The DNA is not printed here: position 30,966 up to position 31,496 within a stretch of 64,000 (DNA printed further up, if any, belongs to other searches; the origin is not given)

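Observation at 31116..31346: The 76-aa ORF looks like a RiPP-type precursor: a leader-like N-terminus and an acidic core with three Cys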

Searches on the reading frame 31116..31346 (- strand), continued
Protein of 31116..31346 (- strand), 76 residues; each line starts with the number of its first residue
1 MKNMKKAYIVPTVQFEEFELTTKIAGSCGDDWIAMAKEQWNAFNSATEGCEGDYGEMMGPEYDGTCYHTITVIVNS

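Call 48: find_encoding_contigs(protein=P0132, flank=10000, max_places=1)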
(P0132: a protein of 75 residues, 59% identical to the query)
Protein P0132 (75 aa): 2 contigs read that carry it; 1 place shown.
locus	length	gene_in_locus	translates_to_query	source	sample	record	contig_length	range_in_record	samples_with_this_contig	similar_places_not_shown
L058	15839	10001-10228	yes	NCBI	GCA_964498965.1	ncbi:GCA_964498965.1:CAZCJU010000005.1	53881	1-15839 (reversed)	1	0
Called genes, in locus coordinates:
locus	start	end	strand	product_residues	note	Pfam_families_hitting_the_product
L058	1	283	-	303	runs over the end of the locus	PF01509:TruB_N, PF16198:TruB_C_2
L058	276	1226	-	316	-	PF02779:Transket_pyr, PF02780:Transketolase_C, PF22613:Transketolase_C_1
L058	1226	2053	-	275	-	PF00456:Transketolase_N, PF13292:DXP_synthase_N, PF00676:E1_dh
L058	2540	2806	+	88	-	PF05402:PqqD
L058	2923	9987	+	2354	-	PF07691:PA14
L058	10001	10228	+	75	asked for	-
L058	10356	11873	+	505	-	PF08245:Mur_ligase_M, PF02875:Mur_ligase_C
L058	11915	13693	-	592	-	-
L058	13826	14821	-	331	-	-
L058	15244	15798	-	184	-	PF14278:TetR_C_8 (weak)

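Call 49: find_encoding_contigs(protein=P0003, flank=10000, max_places=2)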
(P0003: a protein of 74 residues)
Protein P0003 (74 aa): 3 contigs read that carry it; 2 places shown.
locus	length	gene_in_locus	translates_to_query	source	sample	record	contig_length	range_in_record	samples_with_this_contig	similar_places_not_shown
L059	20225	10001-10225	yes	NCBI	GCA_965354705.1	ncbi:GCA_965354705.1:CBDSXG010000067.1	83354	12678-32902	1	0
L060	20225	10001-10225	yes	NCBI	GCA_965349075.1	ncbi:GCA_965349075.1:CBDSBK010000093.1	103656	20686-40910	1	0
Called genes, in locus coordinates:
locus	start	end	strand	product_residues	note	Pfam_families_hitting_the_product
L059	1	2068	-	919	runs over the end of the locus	-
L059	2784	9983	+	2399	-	-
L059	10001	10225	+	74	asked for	-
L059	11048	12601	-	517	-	PF00474:SSF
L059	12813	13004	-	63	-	PF00269:SASP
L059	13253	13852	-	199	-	PF01648:ACPS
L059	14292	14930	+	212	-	PF02397:Bac_transf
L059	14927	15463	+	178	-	PF13302:Acetyltransf_3, PF13420:Acetyltransf_4, PF00583:Acetyltransf_1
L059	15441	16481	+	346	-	-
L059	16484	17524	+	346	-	PF04339:FemAB_like (weak), PF13480:Acetyltransf_6, PF02388:FemAB (weak)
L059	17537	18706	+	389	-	PF13439:Glyco_transf_4 (weak), PF00534:Glycos_transf_1, PF13692:Glyco_trans_1_4, PF13524:Glyco_trans_1_2 (weak)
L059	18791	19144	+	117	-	-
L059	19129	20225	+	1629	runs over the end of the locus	PF09992:NAGPA, PF13306:LRR_5, PF13855:LRR_8 (faint), PF13306:LRR_5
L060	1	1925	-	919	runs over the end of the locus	-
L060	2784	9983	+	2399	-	-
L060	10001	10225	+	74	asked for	-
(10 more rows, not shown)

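Call 50: find_encoding_contigs(protein=P0004, flank=10000, max_places=1)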
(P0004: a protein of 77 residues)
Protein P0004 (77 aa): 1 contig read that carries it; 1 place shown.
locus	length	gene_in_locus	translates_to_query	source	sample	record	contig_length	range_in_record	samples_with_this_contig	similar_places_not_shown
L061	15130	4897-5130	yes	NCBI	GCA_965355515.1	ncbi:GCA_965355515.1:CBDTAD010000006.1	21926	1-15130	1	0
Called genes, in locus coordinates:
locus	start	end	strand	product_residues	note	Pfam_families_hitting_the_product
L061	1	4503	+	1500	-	?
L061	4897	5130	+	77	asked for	-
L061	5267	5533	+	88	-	PF05402:PqqD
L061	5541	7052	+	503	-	PF08245:Mur_ligase_M, PF02875:Mur_ligase_C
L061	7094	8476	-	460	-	PF00668:Condensation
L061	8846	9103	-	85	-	PF06135:IreB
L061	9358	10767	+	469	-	PF00657:Lipase_GDSL (weak), PF00404:Dockerin_1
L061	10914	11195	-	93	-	-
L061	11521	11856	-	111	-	-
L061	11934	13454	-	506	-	PF13396:PLDc_N, PF13091:PLDc_2, PF00614:PLDc (weak), PF13091:PLDc_2, PF00614:PLDc (weak)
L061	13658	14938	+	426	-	PF13393:tRNA-synt_His, PF00587:tRNA-synt_2b, PF13393:tRNA-synt_His, PF03129:HGTP_anticodon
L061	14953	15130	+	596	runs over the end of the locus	PF01336:tRNA_anti-codon, PF00152:tRNA-synt_2, PF01409:tRNA-synt_2d (faint), PF02938:GAD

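Call 51: find_encoding_contigs(protein=P0133, flank=10000, max_places=1)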
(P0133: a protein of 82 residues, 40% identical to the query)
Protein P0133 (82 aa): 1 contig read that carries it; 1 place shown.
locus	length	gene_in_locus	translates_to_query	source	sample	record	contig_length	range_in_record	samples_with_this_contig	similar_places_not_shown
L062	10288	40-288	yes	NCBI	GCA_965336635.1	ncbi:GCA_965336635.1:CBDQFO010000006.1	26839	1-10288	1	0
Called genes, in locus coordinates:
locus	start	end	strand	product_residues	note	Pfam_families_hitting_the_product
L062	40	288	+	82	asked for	-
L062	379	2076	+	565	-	PF03235:GmrSD_N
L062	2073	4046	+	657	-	PF03235:GmrSD_N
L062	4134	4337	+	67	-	-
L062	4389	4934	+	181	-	-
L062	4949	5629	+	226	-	-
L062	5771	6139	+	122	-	PF21699:TM1266-like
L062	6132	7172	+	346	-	PF04055:Radical_SAM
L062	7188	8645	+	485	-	PF04055:Radical_SAM, PF06968:BATS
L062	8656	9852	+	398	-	PF00009:GTP_EFTU (faint), PF01926:MMR_HSR1, PF02421:FeoB_N (weak), PF03193:RsgA_GTPase (faint), PF00350:Dynamin_N (weak), PF18128:HydF_dimer, PF18133:HydF_tetramer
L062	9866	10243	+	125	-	PF10825:DUF2752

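Call 52: find_encoding_contigs(protein=P0134, flank=10000, max_places=1)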
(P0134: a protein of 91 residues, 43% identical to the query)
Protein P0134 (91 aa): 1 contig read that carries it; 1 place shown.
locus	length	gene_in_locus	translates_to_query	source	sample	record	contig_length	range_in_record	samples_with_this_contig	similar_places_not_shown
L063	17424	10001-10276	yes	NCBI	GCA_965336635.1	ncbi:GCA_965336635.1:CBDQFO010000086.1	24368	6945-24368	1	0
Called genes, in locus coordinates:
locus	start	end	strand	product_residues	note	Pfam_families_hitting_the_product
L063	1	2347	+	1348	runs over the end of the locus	PF00404:Dockerin_1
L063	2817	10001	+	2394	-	PF07691:PA14 (weak)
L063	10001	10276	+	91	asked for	-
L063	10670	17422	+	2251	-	?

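Call 59: search_solved_structures(query=L010:11188-12048:+, max_evalue=1, show_alignments=2)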
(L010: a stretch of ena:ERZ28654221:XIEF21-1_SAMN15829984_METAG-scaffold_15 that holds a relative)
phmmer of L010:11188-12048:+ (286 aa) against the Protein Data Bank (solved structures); distinct sequences matched with E-value up to 1: 1.
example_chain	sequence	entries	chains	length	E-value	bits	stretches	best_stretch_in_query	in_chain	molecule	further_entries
2dlt_A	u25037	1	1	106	0.55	12.6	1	20-70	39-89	Myosin binding protein C, fast-type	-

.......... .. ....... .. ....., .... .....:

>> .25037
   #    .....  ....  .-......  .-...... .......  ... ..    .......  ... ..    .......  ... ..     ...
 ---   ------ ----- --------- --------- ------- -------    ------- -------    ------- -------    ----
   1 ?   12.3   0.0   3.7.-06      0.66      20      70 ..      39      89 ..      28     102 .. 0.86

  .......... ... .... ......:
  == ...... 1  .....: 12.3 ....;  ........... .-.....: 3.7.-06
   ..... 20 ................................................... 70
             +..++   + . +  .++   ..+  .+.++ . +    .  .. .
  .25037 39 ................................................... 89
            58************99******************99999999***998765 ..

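Call 62: predict_structure(alignment_id=A5)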
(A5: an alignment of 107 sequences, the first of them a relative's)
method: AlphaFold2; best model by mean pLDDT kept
length: 76 residues; sequences in the alignment: 107
mean_pLDDT: 61.4   pTM: 0.26
mean pLDDT of the five models: 61.4, 59.2, 58.8, 58.3, 58.1
residues with pLDDT >= 90: 0; 70-90: 19; 50-70: 46; < 50: 11
segments of 3 or more residues with pLDDT < 50: 66-76
pLDDT, mean of each block of 10 residues (from residue 1): 74 75 57 69 59 64 49 36
secondary structure, 60 per line:
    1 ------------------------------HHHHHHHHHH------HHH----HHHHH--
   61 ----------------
elements in order: H31-40 H54-58

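Call 76: predict_structure(alignment_id=A8)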
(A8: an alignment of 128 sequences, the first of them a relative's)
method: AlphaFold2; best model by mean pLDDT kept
length: 87 residues; sequences in the alignment: 128
mean_pLDDT: 57.6   pTM: 0.23
mean pLDDT of the five models: 57.6, 57.2, 55.0, 53.3, 53.0
residues with pLDDT >= 90: 0; 70-90: 11; 50-70: 56; < 50: 20
segments of 3 or more residues with pLDDT < 50: 19-24, 49-53, 74-76, 84-87
pLDDT, mean of each block of 10 residues (from residue 1): 74 57 53 54 55 54 67 53 49
secondary structure, 60 per line:
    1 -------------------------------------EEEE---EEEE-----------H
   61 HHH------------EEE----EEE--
elements in order: E38-41 E45-48 H60-63 E76-78 E83-85

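Call 87: search_solved_structures(query=L012:11945-13078:+, max_evalue=0.00001)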
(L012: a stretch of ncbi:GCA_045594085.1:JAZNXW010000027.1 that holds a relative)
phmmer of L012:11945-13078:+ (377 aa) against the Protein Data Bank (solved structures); distinct sequences matched with E-value up to 0.00001: 7.
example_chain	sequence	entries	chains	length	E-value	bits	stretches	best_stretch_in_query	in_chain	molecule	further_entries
7vob_C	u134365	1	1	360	7.1e-13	51.2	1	31-195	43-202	Cytosylglucuronate decarboxylase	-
7voc_C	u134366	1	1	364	7.3e-13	51.2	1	31-195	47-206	Cytosylglucuronate decarboxylase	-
6efn_A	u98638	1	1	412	1.7e-11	46.7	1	3-194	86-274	Sporulation killing factor maturation protein SkfB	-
6c8v_A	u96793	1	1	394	2.4e-09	39.6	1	23-244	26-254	Coenzyme PQQ synthesis protein E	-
1tv7_A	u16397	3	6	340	1.3e-08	37.2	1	20-176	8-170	Molybdenum cofactor biosynthesis protein A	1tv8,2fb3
2fb2_A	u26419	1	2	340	1.9e-08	36.6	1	20-176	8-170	Molybdenum cofactor biosynthesis protein A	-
7tol_A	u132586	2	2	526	7.8e-06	28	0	24-151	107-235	glycerol dibiphytanyl glycerol tetraether - macrocyclic archaeol synthase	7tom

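Call 89: find_encoding_contigs(protein=P0005, flank=10000, max_places=3)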
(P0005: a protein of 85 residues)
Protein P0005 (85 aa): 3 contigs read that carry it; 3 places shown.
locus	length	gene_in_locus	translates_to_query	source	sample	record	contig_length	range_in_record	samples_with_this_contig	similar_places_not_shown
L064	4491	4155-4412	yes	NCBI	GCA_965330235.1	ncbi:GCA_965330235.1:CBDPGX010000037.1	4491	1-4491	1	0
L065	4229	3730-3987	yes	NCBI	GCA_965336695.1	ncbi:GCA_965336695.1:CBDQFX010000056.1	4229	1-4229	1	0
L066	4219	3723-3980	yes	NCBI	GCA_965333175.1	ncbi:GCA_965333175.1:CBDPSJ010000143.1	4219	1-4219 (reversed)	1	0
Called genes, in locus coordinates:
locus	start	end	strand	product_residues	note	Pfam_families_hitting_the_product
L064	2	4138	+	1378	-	?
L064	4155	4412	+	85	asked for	-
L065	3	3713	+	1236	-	?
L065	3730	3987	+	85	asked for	-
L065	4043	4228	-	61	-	?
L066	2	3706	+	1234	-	?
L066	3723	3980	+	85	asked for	-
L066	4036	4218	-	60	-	?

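Call 90: find_encoding_contigs(protein=P0006, flank=10000, max_places=2)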
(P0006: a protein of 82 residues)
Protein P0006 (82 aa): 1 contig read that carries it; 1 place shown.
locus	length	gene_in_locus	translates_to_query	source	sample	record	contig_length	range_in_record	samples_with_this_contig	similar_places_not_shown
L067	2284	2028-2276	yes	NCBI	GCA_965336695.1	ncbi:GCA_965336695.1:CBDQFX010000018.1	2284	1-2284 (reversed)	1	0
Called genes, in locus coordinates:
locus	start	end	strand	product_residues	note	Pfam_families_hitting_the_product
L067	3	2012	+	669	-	?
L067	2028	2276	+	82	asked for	-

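Call 92: search_solved_structures(query=A9, max_evalue=1)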
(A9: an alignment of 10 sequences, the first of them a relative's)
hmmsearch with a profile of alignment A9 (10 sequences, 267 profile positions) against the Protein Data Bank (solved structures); distinct sequences matched with E-value up to 1: 2.
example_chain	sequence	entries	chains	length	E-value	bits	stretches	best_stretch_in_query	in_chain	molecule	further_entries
9hmf_O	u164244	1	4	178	0.11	15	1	6-67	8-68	Flagellar protein FliL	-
5cwq_A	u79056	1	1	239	0.17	14.4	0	17-79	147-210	Designed helical repeat protein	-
